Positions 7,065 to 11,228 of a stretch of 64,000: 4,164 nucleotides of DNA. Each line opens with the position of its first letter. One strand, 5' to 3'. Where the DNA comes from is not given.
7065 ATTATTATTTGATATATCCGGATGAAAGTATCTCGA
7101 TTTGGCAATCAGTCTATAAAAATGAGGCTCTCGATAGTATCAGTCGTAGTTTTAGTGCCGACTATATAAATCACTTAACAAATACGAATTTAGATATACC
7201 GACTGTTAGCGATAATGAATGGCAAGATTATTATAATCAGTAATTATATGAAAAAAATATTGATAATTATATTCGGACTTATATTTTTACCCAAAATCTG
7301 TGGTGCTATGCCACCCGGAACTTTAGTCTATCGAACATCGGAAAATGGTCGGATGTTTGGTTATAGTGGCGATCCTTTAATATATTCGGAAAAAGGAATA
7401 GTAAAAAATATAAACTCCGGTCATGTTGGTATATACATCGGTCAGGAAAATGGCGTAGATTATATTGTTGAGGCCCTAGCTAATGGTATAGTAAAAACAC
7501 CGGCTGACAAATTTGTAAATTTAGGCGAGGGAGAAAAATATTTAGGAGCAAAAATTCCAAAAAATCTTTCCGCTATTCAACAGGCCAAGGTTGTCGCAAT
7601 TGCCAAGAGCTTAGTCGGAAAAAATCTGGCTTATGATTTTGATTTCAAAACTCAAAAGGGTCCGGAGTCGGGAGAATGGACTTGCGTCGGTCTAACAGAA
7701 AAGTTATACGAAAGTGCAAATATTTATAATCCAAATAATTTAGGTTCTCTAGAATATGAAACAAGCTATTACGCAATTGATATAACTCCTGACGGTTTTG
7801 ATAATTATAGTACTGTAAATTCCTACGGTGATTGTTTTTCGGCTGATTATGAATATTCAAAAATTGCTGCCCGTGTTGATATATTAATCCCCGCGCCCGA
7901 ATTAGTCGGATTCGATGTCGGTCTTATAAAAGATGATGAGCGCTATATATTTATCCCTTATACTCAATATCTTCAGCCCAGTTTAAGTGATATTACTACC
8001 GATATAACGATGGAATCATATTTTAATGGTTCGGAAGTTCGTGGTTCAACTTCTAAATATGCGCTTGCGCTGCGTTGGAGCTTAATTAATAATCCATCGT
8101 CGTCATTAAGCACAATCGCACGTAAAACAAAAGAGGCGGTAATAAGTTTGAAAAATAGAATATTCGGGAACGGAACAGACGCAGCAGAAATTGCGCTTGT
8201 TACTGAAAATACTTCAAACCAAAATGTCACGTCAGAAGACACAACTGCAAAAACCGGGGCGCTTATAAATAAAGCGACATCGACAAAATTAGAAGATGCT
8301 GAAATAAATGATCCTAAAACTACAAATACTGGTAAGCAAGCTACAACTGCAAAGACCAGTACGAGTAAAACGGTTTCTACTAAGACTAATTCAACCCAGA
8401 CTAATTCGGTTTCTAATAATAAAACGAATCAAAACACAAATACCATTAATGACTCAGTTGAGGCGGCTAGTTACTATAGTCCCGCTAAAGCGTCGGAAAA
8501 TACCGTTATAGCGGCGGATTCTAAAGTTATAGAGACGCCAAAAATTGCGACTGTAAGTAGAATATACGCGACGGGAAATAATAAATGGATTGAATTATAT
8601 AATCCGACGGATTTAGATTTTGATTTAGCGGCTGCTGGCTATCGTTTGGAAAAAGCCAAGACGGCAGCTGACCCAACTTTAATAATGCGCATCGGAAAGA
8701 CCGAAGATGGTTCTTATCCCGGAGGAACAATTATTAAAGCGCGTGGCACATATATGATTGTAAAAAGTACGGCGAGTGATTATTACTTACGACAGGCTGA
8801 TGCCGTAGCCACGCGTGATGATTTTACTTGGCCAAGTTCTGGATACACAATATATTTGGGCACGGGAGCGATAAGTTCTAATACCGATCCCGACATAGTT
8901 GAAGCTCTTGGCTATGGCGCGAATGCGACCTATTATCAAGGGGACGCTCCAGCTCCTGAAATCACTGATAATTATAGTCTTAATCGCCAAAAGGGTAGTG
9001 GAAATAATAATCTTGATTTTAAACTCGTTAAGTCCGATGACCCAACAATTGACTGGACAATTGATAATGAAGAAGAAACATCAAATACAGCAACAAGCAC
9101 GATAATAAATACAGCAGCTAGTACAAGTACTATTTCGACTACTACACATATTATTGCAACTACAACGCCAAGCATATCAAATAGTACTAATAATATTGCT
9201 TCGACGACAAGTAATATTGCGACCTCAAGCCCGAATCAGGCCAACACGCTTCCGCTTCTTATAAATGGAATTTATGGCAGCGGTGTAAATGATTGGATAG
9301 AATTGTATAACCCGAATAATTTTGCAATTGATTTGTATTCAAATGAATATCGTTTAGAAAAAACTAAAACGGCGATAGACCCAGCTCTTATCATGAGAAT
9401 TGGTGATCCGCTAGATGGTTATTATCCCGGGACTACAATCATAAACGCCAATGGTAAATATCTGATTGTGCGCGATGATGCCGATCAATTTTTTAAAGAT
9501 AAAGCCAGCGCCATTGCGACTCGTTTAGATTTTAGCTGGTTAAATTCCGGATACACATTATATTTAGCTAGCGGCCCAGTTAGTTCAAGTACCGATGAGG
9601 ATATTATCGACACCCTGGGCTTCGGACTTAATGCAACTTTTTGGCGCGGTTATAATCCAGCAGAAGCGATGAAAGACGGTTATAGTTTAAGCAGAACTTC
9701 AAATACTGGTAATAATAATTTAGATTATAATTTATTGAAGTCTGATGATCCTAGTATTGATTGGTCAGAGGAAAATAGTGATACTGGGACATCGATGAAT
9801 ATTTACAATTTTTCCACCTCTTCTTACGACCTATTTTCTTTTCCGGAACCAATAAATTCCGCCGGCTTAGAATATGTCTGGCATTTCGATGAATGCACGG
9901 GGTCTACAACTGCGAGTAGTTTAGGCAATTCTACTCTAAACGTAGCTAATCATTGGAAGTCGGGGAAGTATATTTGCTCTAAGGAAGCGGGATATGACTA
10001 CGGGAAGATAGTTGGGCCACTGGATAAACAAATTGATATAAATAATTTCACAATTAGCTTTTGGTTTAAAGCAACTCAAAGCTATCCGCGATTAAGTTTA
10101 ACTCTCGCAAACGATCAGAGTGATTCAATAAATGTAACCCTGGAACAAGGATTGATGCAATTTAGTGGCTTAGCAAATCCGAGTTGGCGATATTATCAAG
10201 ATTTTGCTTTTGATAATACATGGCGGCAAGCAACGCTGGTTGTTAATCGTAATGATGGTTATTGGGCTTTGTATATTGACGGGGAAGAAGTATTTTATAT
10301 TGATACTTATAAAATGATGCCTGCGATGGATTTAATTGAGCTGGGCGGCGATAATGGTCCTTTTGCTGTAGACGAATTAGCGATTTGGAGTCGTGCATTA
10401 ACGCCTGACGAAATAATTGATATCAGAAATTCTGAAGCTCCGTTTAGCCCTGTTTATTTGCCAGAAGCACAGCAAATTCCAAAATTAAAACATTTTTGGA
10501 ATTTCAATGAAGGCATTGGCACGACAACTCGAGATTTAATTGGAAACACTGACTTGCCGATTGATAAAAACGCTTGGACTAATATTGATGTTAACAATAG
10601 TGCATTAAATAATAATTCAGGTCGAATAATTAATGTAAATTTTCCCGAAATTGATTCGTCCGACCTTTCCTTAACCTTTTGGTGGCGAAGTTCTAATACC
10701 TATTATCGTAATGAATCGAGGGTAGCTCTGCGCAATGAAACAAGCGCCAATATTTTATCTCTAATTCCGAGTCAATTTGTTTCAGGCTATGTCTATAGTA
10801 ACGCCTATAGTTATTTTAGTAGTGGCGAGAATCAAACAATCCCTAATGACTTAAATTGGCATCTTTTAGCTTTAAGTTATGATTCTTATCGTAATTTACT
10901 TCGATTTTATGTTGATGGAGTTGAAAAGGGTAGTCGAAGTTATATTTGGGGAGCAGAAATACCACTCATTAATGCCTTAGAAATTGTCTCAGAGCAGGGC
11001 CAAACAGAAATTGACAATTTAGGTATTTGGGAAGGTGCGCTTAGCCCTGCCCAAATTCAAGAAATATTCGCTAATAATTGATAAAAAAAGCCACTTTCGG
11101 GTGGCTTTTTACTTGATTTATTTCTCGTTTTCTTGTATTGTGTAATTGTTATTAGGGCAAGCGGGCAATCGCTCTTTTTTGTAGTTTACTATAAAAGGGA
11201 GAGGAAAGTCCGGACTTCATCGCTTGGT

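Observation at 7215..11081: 1288-aa secreted protein combining a permuted papain-like domain, a duplicated lamin-tail domain and two LamG domains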

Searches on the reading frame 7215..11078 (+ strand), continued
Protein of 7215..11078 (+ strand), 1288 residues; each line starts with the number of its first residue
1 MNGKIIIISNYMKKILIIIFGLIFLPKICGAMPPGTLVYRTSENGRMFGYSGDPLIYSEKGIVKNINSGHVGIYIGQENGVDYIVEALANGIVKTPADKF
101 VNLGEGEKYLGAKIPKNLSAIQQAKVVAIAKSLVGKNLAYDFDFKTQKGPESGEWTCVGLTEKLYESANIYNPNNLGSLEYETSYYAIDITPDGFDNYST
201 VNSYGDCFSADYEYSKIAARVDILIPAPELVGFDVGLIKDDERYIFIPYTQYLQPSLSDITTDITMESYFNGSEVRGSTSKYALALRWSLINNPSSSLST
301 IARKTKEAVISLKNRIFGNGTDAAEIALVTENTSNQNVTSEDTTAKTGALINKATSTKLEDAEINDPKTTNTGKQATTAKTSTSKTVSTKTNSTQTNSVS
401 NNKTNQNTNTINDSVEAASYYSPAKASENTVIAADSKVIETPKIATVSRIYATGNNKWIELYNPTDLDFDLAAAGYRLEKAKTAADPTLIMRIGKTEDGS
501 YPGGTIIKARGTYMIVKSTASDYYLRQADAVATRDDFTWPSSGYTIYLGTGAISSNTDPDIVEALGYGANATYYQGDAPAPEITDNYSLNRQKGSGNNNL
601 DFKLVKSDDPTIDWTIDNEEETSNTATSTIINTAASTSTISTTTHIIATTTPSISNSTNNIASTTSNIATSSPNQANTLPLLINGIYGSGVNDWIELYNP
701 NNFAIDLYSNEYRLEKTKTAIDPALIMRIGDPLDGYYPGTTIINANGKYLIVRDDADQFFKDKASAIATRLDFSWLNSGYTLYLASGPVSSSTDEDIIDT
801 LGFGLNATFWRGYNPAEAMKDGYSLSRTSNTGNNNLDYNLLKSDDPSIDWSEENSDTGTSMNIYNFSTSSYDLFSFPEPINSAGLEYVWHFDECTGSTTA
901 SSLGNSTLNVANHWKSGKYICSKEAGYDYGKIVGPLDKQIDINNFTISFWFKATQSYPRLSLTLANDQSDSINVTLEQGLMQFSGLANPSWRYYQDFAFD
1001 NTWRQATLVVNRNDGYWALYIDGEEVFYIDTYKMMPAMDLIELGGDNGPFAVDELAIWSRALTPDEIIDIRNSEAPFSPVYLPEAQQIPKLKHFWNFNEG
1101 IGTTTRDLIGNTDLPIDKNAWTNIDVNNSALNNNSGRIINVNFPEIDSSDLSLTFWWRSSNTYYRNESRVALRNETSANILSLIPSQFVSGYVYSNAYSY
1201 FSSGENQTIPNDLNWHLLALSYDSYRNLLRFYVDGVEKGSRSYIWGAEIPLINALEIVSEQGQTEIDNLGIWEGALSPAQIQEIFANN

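Call 31: find_encoding_contigs(protein=P0109, flank=10000, max_places=2)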
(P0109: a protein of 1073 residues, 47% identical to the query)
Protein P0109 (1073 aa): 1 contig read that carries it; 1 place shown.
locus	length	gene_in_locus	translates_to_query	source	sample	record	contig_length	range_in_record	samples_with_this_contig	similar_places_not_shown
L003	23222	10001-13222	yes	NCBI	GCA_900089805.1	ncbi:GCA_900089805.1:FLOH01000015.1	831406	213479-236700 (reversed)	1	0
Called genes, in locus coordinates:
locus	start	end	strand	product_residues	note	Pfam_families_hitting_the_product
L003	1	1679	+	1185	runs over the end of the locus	-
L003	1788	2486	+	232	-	PF00515:TPR_1 (faint), PF07719:TPR_2 (faint), PF13176:TPR_7 (faint), PF13181:TPR_8 (faint), PF13424:TPR_12 (faint), PF13428:TPR_14 (faint)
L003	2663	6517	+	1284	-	PF18076:FGAR-AT_N, PF02769:AIRS_C, PF22689:FGAR-AT_PurM_N-like, PF02769:AIRS_C, PF13507:GATase_5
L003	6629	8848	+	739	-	PF04932:Wzy_C, PF13432:TPR_16 (faint), PF13428:TPR_14 (faint), PF14559:TPR_19 (faint), PF23914:TPR_CcmH_CycH (faint), PF13431:TPR_17 (faint), PF13181:TPR_8 (faint), PF13414:TPR_11 (weak), +2 more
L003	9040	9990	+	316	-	-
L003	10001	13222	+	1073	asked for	PF05708:Peptidase_C92 (weak), PF00932:LTD, PF13385:Laminin_G_3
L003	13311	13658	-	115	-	-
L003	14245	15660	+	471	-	PF13727:CoA_binding_3, PF02397:Bac_transf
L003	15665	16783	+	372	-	PF13439:Glyco_transf_4, PF00534:Glycos_transf_1, PF13692:Glyco_trans_1_4, PF13524:Glyco_trans_1_2 (weak)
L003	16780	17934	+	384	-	PF13439:Glyco_transf_4, PF20706:GT4-conflict, PF00534:Glycos_transf_1, PF13692:Glyco_trans_1_4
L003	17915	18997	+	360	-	PF02568:ThiI (weak), PF03054:tRNA_Me_trans, PF20259:tRNA_Me_trans_M, PF20258:tRNA_Me_trans_C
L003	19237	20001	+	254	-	PF00142:Fer4_NifH, PF01656:CbiA, PF02374:ArsA_ATPase, PF06564:CBP_BcsQ, PF09140:MipZ, PF10609:ParA, PF13614:AAA_31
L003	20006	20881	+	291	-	PF02195:ParB_N, PF17762:HTH_ParB, PF23552:ParB_C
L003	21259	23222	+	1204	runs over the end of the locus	PF02811:PHP, PF07733:DNA_pol3_alpha, PF17657:DNA_pol3_finger, PF14579:HHH_6, PF01336:tRNA_anti-codon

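Call 34: find_encoding_contigs(protein=P0118, flank=10000, max_places=1)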
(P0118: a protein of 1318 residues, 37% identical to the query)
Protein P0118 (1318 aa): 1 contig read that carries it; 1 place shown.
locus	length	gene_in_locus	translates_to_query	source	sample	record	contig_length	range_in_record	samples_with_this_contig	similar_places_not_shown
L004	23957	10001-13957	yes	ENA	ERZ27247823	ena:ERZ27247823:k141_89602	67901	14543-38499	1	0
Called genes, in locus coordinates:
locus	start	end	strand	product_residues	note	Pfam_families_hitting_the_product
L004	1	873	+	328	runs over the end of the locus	PF00294:PfkB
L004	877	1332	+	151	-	PF00908:dTDP_sugar_isom, PF05523:FdtA (weak)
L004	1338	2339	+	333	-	PF01073:3Beta_HSD, PF01370:Epimerase, PF02719:Polysacc_synt_2, PF04321:RmlD_sub_bind, PF07993:NAD_binding_4, PF16363:GDP_Man_Dehyd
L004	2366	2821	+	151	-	PF00072:Response_reg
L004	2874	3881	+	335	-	PF06277:EutA (faint), PF06723:MreB_Mbl, PF00022:Actin (weak), PF00012:HSP70, PF14450:FtsA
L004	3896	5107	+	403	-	PF13439:Glyco_transf_4, PF20706:GT4-conflict (faint), PF00534:Glycos_transf_1, PF13692:Glyco_trans_1_4, PF13524:Glyco_trans_1_2 (faint)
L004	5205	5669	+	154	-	-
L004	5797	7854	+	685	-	PF00082:Peptidase_S8, PF01839:FG-GAP (faint), PF13517:FG-GAP_3 (weak)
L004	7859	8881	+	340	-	PF01073:3Beta_HSD (weak), PF01370:Epimerase, PF16363:GDP_Man_Dehyd, PF07993:NAD_binding_4 (weak)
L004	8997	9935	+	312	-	-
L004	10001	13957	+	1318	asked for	PF00932:LTD (weak), PF13385:Laminin_G_3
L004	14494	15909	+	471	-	PF13727:CoA_binding_3, PF02397:Bac_transf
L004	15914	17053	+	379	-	PF13439:Glyco_transf_4, PF00534:Glycos_transf_1, PF13692:Glyco_trans_1_4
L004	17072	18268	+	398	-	PF13439:Glyco_transf_4, PF13579:Glyco_trans_4_4 (faint), PF20706:GT4-conflict, PF00534:Glycos_transf_1, PF13692:Glyco_trans_1_4, PF13524:Glyco_trans_1_2 (weak)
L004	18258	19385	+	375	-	PF02540:NAD_synthase (faint), PF03054:tRNA_Me_trans, PF20259:tRNA_Me_trans_M, PF20258:tRNA_Me_trans_C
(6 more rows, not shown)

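Call 35: find_encoding_contigs(protein=P0095, flank=10000, max_places=1)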
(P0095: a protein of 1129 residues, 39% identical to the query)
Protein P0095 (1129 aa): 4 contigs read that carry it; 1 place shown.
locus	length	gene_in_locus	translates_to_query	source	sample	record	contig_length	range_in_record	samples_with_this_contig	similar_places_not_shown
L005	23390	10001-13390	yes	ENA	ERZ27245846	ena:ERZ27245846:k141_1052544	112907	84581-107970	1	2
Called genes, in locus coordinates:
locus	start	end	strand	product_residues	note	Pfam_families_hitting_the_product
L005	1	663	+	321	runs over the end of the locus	PF13310:Virulence_RhuM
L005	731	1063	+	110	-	PF08279:HTH_11 (weak), PF13412:HTH_24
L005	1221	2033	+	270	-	PF04383:KilA-N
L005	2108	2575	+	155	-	PF02498:Bro-N (weak)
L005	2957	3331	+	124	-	PF13310:Virulence_RhuM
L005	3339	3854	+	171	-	PF01936:NYN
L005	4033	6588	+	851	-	-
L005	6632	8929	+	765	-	PF04932:Wzy_C, PF14559:TPR_19 (faint), PF13181:TPR_8 (faint), PF13431:TPR_17 (faint)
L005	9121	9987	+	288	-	-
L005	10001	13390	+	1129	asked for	PF05708:Peptidase_C92 (faint), PF13385:Laminin_G_3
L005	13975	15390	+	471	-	PF13727:CoA_binding_3 (weak), PF02397:Bac_transf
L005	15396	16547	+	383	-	PF13439:Glyco_transf_4, PF00534:Glycos_transf_1, PF13692:Glyco_trans_1_4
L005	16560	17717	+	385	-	PF13439:Glyco_transf_4, PF20706:GT4-conflict, PF00534:Glycos_transf_1, PF13692:Glyco_trans_1_4, PF13524:Glyco_trans_1_2 (weak)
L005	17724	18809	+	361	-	PF03054:tRNA_Me_trans, PF20259:tRNA_Me_trans_M, PF20258:tRNA_Me_trans_C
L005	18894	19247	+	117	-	-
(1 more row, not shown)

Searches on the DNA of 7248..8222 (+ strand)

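Call 62: search_rna_families(sources=[L010, L020, L027, L033, L052, L080, L085], threshold=gathering)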
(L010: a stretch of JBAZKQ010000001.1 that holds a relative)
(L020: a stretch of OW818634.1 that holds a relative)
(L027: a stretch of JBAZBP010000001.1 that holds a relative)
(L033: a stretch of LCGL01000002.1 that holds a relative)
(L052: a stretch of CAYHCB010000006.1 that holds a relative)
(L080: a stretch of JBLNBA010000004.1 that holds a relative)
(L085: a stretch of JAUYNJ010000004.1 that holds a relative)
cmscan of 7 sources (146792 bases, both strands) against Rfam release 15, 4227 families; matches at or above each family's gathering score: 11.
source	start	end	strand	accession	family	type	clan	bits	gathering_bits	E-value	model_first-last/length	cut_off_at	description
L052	13546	13921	+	RF00010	RNaseP_bact_a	Gene; ribozyme;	CL00002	252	100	1.5e-80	1-367/367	no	Bacterial RNase P class A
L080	14906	15248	+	RF00010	RNaseP_bact_a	Gene; ribozyme;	CL00002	229.2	100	8e-73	1-367/367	no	Bacterial RNase P class A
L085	14839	15202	+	RF00010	RNaseP_bact_a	Gene; ribozyme;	CL00002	224.9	100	2.3e-71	1-367/367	no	Bacterial RNase P class A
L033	14051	14433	+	RF00010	RNaseP_bact_a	Gene; ribozyme;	CL00002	206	100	6e-65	1-367/367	no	Bacterial RNase P class A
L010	13912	14309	+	RF00010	RNaseP_bact_a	Gene; ribozyme;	CL00002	185.5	100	5.2e-58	1-367/367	no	Bacterial RNase P class A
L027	14087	14515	+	RF00010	RNaseP_bact_a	Gene; ribozyme;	CL00002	179.1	100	7.9e-56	1-367/367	no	Bacterial RNase P class A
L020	13920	14296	+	RF00010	RNaseP_bact_a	Gene; ribozyme;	CL00002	176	100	8.6e-55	1-367/367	no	Bacterial RNase P class A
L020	20457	20540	-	RF00005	tRNA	Gene; tRNA;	CL00001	60.9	29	2.2e-10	1-71/71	no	tRNA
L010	19581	19664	-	RF00005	tRNA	Gene; tRNA;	CL00001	59.8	29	4.7e-10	1-71/71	no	tRNA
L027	20538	20621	-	RF00005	tRNA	Gene; tRNA;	CL00001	59.8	29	4.7e-10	1-71/71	no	tRNA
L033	19795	19878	-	RF00005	tRNA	Gene; tRNA;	CL00001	54.3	29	1.5e-08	1-71/71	no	tRNA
